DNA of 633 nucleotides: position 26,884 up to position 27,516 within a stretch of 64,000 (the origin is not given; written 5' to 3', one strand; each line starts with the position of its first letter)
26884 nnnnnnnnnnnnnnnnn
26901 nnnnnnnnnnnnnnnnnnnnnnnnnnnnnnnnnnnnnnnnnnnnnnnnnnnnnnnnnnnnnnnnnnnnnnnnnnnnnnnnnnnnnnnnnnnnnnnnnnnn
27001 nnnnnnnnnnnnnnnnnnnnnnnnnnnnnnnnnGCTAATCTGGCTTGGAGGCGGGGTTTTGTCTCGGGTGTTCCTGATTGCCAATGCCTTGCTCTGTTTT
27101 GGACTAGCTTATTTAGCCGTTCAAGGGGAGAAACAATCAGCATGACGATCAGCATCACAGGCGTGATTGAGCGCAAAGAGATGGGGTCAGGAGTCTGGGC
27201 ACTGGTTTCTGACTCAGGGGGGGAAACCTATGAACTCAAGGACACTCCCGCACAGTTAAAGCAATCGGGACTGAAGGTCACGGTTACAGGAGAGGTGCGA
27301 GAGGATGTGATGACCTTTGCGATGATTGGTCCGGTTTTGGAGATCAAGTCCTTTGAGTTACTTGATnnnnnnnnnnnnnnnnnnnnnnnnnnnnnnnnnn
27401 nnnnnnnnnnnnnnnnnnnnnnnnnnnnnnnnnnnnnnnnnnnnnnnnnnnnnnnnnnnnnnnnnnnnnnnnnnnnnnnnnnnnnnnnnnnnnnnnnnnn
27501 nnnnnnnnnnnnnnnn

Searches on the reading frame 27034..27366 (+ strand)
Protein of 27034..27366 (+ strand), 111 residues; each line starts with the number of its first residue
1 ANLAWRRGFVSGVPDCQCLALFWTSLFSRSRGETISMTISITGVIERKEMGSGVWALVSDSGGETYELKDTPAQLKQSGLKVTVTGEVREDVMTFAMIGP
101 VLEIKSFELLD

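Call 44: search_protein_families(library=pfam, proteins=[window:27034-27366:+], max_evalue=0.01)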
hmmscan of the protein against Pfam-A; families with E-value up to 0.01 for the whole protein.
window:27034-27366:+ (111 aa): 1 family
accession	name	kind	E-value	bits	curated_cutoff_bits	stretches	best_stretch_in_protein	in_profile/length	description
PF19135.5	DUF5818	-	0.008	16.2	27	0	53-94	9-50/57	Protein of unknown function (DUF5818)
